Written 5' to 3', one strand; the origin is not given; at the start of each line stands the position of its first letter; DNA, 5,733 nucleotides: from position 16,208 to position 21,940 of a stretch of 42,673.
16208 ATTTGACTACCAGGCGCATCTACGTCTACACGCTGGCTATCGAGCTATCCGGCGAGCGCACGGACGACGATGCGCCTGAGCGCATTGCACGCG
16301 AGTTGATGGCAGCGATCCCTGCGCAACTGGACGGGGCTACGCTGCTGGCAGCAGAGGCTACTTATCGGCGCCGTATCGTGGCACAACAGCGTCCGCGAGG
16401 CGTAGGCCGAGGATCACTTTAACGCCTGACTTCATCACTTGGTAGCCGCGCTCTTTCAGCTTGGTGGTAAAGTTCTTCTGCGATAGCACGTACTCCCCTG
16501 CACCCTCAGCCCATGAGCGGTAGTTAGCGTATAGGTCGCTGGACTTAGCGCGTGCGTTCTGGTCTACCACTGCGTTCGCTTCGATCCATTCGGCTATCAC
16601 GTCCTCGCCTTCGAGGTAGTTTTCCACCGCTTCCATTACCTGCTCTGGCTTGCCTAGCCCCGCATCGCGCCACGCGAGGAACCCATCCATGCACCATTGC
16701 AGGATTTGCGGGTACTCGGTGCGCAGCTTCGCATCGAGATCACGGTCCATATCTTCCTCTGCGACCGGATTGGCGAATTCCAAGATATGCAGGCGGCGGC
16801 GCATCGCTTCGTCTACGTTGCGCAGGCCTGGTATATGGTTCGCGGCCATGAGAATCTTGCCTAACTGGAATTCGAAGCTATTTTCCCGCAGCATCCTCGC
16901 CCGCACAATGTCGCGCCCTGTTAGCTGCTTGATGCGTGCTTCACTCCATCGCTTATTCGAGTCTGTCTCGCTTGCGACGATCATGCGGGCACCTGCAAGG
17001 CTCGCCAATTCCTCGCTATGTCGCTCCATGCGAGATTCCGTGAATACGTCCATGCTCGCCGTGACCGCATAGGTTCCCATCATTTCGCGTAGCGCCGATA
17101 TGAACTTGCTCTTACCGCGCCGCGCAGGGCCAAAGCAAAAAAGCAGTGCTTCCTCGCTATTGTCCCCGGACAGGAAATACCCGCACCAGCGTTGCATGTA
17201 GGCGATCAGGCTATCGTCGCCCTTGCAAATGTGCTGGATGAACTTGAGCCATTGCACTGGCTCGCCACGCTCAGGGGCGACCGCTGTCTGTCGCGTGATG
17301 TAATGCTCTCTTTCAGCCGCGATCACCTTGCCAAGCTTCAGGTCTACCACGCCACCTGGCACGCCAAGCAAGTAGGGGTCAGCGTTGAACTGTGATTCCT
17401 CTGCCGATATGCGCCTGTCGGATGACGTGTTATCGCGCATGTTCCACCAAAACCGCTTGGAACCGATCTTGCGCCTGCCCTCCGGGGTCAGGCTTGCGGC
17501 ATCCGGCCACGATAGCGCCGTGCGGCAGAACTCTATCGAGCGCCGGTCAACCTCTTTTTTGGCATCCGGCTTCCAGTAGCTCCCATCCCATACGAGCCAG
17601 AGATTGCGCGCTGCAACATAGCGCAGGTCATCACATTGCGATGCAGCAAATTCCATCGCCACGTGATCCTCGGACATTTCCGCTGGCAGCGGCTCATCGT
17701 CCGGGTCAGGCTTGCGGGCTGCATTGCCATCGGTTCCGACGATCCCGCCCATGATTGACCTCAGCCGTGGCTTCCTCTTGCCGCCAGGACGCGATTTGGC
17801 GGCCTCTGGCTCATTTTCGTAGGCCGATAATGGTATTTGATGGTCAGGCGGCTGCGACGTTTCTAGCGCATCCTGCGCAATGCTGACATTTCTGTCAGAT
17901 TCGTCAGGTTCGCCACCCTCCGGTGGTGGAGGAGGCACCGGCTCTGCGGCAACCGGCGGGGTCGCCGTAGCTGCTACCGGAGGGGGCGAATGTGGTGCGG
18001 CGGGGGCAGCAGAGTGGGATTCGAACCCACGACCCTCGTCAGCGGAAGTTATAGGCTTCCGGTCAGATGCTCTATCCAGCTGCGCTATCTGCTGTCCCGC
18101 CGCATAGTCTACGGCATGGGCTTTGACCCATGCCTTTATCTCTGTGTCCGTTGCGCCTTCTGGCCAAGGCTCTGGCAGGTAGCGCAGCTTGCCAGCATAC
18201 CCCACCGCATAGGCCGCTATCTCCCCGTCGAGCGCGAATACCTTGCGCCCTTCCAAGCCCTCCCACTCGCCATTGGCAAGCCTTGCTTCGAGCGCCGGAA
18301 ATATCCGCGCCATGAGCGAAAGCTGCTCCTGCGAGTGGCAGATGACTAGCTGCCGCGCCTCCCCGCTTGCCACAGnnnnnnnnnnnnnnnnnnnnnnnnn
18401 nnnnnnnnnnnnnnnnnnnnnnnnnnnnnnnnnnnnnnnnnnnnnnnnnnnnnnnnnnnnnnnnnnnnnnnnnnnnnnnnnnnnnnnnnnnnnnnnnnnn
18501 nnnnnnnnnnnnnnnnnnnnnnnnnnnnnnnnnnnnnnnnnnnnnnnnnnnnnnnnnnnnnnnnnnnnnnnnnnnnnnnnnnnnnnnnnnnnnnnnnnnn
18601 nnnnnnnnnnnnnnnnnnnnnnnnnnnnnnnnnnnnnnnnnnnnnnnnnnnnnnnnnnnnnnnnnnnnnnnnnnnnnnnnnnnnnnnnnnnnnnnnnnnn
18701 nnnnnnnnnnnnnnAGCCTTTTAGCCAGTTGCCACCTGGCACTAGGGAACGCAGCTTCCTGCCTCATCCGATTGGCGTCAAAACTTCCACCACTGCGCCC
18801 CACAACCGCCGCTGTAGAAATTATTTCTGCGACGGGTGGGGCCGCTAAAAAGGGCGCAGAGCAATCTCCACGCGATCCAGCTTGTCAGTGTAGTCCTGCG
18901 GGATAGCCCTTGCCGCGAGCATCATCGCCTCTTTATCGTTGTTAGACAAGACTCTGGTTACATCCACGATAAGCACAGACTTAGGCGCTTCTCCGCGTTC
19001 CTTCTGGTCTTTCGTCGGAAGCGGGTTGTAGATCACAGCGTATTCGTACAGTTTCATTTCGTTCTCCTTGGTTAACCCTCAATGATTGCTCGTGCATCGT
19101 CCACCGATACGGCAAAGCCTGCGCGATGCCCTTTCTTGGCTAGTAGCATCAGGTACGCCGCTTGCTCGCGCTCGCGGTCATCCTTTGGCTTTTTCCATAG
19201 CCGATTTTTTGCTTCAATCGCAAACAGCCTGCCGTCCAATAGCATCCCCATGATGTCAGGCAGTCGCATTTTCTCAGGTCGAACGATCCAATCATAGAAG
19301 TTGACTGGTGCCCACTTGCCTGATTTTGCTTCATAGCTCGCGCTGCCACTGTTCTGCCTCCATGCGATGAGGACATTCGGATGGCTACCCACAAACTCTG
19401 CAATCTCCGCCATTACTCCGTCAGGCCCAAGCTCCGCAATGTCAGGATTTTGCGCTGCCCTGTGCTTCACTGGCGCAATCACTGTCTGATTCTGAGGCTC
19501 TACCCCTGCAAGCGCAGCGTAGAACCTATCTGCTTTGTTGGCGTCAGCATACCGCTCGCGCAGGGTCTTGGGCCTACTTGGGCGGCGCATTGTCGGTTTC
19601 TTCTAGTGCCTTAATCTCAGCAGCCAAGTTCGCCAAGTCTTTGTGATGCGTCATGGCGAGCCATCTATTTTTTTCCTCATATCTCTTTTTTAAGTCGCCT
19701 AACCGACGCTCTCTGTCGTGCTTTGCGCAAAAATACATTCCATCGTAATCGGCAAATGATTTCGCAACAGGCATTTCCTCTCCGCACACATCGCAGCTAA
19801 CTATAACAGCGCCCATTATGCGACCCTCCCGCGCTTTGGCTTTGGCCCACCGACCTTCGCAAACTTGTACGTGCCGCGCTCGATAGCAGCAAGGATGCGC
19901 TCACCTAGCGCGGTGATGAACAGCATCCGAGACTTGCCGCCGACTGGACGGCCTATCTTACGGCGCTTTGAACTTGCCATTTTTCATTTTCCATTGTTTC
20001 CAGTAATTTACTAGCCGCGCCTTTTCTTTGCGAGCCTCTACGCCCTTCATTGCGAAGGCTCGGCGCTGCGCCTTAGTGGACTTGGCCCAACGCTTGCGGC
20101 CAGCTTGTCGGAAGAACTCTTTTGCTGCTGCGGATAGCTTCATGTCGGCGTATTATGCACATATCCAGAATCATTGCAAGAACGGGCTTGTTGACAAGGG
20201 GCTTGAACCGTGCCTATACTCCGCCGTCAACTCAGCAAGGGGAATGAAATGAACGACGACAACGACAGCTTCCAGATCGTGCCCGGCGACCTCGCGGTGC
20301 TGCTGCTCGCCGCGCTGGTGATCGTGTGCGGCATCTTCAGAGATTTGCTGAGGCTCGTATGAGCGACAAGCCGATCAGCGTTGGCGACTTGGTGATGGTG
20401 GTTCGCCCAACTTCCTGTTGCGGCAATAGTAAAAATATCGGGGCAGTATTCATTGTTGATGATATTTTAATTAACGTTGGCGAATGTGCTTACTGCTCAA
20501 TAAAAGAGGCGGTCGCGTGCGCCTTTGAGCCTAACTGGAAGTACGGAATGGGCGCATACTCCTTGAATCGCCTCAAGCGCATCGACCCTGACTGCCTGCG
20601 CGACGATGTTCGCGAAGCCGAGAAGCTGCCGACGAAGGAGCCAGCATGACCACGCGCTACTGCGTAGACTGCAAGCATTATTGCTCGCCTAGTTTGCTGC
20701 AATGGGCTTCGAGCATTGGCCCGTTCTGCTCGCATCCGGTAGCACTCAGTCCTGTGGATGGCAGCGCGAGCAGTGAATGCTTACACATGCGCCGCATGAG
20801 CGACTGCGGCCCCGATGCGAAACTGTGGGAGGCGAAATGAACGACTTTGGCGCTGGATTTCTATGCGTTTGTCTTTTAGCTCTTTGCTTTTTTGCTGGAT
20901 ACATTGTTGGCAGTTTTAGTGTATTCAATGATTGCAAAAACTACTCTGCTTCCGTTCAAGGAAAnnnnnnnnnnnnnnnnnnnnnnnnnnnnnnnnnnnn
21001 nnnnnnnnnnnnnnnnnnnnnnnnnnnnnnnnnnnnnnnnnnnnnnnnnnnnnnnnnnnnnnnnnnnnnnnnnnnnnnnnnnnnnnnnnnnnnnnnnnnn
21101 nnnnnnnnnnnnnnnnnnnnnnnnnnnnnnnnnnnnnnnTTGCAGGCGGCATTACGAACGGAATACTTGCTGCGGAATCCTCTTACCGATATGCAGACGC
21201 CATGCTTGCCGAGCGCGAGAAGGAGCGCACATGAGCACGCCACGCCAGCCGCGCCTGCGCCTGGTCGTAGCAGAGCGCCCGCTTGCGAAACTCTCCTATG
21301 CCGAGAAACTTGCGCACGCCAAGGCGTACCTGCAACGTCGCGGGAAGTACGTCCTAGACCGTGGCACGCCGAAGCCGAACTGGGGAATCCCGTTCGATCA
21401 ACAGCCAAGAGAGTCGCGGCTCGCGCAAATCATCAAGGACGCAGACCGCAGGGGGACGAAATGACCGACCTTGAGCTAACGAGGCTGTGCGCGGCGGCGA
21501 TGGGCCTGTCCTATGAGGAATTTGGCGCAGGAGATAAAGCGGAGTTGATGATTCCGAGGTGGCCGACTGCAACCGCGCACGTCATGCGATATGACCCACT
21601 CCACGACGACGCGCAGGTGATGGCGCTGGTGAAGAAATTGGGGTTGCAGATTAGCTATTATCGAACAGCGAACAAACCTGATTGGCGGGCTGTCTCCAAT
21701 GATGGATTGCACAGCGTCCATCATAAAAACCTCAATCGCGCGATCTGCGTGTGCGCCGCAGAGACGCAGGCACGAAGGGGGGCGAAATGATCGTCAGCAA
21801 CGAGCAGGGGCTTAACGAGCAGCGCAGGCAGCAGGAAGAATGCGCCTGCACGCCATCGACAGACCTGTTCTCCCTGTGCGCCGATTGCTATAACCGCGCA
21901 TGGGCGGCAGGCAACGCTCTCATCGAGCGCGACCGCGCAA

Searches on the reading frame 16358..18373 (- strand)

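Call 45: search_protein_families(library=pfam, proteins=[window:16358-18373:-], max_evalue=0.01)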
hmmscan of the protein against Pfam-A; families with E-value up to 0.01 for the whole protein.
window:16358-18373:- (671 aa): 3 families
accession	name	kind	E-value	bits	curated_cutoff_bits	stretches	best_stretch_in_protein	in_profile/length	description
PF08706.16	D5_N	-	1.6e-17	64.6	22.4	1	248-382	10-143/145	D5 N terminal like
PF19263.5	DUF5906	-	2.1e-07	32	27.6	1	415-526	3-114/114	Family of unknown function (DUF5906)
PF03288.22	Pox_D5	-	0.00089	20.1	21.4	1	591-641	4-55/86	Poxvirus D5 protein-like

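Call 46: search_protein_families(library=phrogs, proteins=[window:16358-18373:-], max_evalue=0.001)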
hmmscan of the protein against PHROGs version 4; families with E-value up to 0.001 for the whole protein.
window:16358-18373:- (671 aa): 10 families
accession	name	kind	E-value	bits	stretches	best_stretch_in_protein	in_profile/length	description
phrog_6088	-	DNA, RNA and nucleotide metabolism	4.5e-96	324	1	239-661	338-765/772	DNA primase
phrog_1156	-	DNA, RNA and nucleotide metabolism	7.2e-87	293.8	1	194-667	349-833/855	DNA primase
phrog_2478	-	DNA, RNA and nucleotide metabolism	6.5e-85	286.9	1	220-662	392-843/854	DNA polymerase/primase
phrog_1829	-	DNA, RNA and nucleotide metabolism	3.6e-78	264.5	1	239-661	330-757/772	DNA primase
phrog_1883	-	DNA, RNA and nucleotide metabolism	1.1e-58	200.2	1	320-661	401-749/756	DNA helicase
phrog_864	-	DNA, RNA and nucleotide metabolism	5.8e-56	191.6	1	251-649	223-610/1064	DNA primase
phrog_16950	-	DNA, RNA and nucleotide metabolism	2.8e-44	152.2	1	257-648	388-815/843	DNA primase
phrog_7601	-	unknown function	2.5e-30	106.9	1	401-646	13-257/289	-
phrog_16213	-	DNA, RNA and nucleotide metabolism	4e-16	59.5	1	335-560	315-545/732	DNA primase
phrog_4210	-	DNA, RNA and nucleotide metabolism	1.1e-06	27.8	1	354-641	123-405/1304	DNA polymerase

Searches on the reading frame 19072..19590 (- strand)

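Call 85: search_protein_families(library=phrogs, proteins=[window:19072-19590:-], max_evalue=0.001)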
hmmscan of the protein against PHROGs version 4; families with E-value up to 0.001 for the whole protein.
window:19072-19590:- (172 aa): 2 families
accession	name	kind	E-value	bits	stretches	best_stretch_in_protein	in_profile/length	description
phrog_93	-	DNA, RNA and nucleotide metabolism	4.4e-06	26.6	1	97-171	376-439/613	endonuclease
phrog_5702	-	DNA, RNA and nucleotide metabolism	7.6e-06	26.8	1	107-171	4-64/70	Holliday junction resolvase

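Call 96: search_protein_families(library=pfam, proteins=[window:19072-19590:-], max_evalue=0.01)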
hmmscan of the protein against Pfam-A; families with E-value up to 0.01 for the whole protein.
window:19072-19590:- (172 aa): 0 families

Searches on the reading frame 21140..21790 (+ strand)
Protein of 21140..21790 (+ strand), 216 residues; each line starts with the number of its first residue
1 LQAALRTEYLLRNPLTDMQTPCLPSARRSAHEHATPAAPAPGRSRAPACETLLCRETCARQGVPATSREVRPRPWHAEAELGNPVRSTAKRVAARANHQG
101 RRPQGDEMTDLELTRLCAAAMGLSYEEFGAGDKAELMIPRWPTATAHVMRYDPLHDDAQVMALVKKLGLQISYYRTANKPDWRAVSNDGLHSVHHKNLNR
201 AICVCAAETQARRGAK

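Call 46: search_protein_families(library=phrogs, proteins=[window:21140-21790:+], max_evalue=0.001)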
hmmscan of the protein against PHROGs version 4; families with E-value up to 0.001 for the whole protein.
window:21140-21790:+ (216 aa): 1 family
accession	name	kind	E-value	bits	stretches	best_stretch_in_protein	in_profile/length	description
phrog_5086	-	unknown function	7.4e-07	30.4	1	108-212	1-107/110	-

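Call 96: search_protein_families(library=pfam, proteins=[window:21140-21790:+], max_evalue=0.01)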
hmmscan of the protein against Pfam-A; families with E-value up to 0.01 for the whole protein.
window:21140-21790:+ (216 aa): 0 families
